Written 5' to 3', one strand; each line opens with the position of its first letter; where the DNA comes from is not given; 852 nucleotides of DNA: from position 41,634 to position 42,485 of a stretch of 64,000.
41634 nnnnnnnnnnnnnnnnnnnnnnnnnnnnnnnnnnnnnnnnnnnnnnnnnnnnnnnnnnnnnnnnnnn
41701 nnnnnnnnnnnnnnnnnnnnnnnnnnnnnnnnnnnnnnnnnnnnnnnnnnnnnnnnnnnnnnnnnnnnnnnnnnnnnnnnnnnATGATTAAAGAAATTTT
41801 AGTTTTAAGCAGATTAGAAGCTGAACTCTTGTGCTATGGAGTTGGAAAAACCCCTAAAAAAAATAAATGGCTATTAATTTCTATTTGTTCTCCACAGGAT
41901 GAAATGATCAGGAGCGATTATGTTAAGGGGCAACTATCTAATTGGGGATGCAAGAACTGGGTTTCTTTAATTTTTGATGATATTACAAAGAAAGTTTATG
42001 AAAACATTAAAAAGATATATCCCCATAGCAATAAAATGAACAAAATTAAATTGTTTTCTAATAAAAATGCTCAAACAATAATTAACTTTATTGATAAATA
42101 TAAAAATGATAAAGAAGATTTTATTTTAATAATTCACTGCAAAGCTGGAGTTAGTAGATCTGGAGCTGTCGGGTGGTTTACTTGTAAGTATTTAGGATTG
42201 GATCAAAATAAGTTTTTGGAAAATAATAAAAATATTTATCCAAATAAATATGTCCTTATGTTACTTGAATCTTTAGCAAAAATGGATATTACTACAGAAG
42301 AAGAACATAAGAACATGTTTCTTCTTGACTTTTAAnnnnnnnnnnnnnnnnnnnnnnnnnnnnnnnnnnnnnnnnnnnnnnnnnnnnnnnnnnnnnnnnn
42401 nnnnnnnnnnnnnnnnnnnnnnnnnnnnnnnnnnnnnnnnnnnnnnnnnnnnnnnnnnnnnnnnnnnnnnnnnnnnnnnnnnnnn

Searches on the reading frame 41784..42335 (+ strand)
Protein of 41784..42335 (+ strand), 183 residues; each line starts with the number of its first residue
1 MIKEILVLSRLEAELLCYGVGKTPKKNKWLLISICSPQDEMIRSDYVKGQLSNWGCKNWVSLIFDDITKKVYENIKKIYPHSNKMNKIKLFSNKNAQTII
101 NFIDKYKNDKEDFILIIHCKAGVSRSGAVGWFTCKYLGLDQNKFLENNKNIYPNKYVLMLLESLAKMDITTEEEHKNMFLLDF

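Call 4: search_protein_families(library=pfam, proteins=[window:41784-42335:+], max_evalue=0.01)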
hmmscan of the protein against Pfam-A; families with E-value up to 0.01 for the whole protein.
window:41784-42335:+ (183 aa): 3 families
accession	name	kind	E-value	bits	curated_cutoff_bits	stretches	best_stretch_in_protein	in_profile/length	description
PF00782.25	DSPc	-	2.1e-05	24.8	33.5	1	97-129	60-90/133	Dual specificity phosphatase, catalytic domain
PF00102.32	Y_phosphatase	-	0.0018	18.4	20.9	1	94-131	149-188/234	Protein-tyrosine phosphatase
PF22785.1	Tc-R-P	-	0.0053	17.7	27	1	91-129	60-96/106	Polymorphic toxin system, DSP-PTPase phosphatase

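Call 5: search_protein_families(library=ncbifam, proteins=[window:41784-42335:+], max_evalue=0.01)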
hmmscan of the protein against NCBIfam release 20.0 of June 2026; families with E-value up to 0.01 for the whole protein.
window:41784-42335:+ (183 aa): 0 families
